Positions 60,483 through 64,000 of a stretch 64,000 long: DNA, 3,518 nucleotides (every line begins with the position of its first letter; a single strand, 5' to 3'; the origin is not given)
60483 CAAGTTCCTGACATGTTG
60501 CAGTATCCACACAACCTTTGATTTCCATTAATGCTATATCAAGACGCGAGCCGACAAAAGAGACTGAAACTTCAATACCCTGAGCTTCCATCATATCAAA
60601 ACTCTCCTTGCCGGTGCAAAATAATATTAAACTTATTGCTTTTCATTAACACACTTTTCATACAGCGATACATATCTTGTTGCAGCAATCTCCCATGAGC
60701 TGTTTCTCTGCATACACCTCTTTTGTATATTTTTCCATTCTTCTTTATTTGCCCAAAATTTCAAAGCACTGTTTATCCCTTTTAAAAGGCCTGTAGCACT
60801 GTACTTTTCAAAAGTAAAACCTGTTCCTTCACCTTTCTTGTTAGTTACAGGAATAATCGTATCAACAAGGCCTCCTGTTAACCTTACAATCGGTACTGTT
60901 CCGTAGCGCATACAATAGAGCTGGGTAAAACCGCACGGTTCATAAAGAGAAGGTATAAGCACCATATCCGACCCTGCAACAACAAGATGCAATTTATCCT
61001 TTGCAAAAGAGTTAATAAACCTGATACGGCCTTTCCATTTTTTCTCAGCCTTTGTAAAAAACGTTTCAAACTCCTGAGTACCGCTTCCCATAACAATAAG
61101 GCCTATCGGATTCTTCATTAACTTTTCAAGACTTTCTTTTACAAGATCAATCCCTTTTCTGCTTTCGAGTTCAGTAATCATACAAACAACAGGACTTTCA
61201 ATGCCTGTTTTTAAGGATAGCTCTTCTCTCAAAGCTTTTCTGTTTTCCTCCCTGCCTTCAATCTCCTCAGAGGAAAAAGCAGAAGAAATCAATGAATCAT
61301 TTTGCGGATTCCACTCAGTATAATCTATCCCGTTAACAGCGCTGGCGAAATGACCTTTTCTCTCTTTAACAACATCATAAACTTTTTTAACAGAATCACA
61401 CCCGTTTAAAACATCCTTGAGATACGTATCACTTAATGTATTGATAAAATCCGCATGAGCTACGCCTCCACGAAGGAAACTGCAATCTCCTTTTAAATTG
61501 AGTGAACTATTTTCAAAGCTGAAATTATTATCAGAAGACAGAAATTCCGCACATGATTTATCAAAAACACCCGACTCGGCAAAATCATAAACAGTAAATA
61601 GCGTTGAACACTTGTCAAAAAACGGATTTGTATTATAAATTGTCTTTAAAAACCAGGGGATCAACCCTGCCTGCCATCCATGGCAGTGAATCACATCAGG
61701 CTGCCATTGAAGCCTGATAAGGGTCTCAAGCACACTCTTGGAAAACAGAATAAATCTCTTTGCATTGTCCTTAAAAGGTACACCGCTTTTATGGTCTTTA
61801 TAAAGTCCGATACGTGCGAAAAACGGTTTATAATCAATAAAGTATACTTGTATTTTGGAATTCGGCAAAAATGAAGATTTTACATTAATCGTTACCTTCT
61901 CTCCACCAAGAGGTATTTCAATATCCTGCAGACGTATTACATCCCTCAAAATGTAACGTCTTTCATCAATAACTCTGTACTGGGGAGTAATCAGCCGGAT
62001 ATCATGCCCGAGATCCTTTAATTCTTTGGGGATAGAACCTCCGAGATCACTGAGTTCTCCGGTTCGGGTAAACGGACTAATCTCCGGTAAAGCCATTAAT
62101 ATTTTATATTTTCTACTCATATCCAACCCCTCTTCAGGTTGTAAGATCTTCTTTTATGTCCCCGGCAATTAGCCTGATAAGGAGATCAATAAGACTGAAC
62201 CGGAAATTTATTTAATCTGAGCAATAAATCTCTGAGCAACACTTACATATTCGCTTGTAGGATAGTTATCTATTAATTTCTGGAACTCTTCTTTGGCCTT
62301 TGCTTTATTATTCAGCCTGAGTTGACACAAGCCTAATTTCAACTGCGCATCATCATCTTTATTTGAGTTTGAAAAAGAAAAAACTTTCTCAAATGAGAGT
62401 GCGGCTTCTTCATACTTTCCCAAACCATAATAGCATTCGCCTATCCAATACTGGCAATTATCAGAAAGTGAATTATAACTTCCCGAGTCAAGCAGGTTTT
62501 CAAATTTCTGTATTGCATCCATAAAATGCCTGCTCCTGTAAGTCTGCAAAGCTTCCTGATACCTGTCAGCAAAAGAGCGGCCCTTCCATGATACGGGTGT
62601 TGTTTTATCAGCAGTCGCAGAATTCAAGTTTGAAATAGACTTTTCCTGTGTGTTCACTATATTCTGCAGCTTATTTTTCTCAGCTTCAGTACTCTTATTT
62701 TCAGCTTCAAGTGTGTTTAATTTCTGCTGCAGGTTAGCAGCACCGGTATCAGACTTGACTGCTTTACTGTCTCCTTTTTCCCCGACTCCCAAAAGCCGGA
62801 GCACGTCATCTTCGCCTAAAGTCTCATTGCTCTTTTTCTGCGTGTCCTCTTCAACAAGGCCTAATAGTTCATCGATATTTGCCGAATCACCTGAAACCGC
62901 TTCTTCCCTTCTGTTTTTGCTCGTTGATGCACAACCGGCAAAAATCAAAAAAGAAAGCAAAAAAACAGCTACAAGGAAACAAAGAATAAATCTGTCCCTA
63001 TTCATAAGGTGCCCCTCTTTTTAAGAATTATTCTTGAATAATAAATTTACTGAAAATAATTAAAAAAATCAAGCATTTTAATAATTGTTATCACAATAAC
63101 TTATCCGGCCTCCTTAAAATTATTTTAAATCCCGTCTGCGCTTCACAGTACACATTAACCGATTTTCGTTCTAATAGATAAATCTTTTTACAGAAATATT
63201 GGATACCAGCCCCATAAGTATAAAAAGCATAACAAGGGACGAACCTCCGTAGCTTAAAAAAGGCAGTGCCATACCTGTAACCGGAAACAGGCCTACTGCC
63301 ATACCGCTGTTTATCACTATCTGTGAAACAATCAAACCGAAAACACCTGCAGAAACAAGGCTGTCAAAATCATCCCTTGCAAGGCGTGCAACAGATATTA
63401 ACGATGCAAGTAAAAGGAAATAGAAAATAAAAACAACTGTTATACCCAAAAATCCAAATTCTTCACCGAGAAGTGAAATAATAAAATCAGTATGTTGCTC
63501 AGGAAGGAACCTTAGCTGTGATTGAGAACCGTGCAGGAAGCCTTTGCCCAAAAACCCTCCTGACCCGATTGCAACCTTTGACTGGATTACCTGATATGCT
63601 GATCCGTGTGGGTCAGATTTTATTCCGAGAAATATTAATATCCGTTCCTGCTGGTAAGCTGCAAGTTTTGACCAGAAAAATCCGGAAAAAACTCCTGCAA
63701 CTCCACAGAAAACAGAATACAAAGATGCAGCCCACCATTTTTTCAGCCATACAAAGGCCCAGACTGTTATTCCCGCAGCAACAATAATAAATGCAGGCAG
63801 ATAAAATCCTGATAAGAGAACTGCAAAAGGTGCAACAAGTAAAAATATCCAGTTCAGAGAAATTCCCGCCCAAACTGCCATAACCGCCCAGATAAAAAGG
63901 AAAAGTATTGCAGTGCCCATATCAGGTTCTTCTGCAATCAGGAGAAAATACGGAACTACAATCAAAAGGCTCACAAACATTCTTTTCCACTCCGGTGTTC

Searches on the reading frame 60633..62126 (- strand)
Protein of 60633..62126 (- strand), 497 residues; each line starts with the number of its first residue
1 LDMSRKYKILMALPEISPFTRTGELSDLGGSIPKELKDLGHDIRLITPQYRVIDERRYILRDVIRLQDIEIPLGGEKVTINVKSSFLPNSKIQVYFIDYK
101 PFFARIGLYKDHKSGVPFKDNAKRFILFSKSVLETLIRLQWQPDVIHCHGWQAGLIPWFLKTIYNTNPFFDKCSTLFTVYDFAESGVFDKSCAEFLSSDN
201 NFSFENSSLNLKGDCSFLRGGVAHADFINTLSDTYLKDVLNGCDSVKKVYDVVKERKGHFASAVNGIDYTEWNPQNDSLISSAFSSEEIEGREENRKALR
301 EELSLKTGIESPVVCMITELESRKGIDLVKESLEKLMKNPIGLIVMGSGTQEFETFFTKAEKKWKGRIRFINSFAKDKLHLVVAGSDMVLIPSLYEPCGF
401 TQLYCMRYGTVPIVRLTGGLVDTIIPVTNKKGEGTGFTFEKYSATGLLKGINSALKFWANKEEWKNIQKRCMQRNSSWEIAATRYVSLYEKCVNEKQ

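Call 8: search_protein_families(library=pfam, proteins=[window:60633-62126:-], max_evalue=0.1)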
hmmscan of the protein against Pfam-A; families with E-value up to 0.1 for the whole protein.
window:60633-62126:- (497 aa): 5 families
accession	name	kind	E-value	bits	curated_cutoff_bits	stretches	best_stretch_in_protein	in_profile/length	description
PF08323.17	Glyco_transf_5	-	6.4e-58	196.7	22.7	1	8-241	1-226/239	Starch synthase catalytic domain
PF00534.26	Glycos_transf_1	-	3.4e-16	59.7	26.4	1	310-466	14-167/172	Glycosyl transferases group 1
PF13692.12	Glyco_trans_1_4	-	2.8e-08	34.6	27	1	312-452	2-137/142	Glycosyl transferases group 1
PF13579.12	Glyco_trans_4_4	-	0.00013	22.7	29.7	1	133-161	64-90/158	Glycosyl transferase 4-like domain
PF13439.12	Glyco_transf_4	-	0.00016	22.2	28.5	1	36-156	15-86/170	Glycosyltransferase Family 4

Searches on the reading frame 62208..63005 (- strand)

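Call 8: search_protein_families(library=pfam, proteins=[window:62208-63005:-], max_evalue=0.1)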
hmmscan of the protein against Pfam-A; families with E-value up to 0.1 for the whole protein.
window:62208-63005:- (265 aa): 20 families
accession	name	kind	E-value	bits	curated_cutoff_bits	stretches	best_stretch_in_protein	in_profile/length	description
PF13174.12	TPR_6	-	1.1e-15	57.6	26.3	2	219-251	1-33/33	Tetratricopeptide repeat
PF07719.23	TPR_2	-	2.2e-10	40.2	27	2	185-209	4-28/34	Tetratricopeptide repeat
PF13432.12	TPR_16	-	3.9e-10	40.4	32.7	2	151-207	3-56/65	Tetratricopeptide repeat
PF13181.12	TPR_8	-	9.7e-08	32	25.7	2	185-213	4-32/34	Tetratricopeptide repeat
PF14559.12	TPR_19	-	1.5e-06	28.8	25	1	196-255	5-63/68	Tetratricopeptide repeat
PF12895.13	ANAPC3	-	2.2e-06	28.3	27.2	1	146-207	24-81/82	Anaphase-promoting complex, cyclosome, subunit 3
PF00515.34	TPR_1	-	2.6e-06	27.4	27.8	1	185-208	4-27/34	Tetratricopeptide repeat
PF13525.12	YfiO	-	8.8e-06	26.1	25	1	147-265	7-137/203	Outer membrane lipoprotein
PF13424.12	TPR_12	-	0.00027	21.5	30.1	1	186-248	7-75/77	Tetratricopeptide repeat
PF13512.12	TPR_18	-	0.001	19.7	21.9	0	235-258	119-142/145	Tetratricopeptide repeat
PF13428.12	TPR_14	-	0.0012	19.8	23.5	0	219-252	2-35/44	Tetratricopeptide repeat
PF11932.13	DUF3450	-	0.002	17.9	32.6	1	81-131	38-88/241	Protein of unknown function (DUF3450)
PF13371.12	TPR_9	-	0.0032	17.9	35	0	224-257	35-68/73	Tetratricopeptide repeat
PF13176.12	TPR_7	-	0.0072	16.8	27.9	0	189-207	6-24/36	Tetratricopeptide repeat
PF23973.1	DUF7299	-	0.013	16.1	27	1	6-32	8-34/77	Family of unknown function (DUF7299)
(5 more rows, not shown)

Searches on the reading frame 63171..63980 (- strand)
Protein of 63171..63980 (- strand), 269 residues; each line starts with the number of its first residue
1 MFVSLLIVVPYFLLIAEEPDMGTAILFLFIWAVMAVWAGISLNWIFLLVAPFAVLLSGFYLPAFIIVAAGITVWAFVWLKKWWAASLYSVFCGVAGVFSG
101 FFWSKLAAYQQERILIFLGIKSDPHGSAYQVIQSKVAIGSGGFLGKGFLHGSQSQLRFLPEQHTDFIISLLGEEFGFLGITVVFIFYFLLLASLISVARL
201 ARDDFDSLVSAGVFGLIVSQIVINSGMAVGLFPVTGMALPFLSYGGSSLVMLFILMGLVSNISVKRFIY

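Call 8: search_protein_families(library=pfam, proteins=[window:63171-63980:-], max_evalue=0.1)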
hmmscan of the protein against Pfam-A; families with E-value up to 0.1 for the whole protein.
window:63171-63980:- (269 aa): 1 family
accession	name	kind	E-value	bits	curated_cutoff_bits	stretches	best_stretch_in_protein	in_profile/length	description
PF01098.24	FTSW_RODA_SPOVE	-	4.7e-60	203.9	26.4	2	65-265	167-353/356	Cell cycle protein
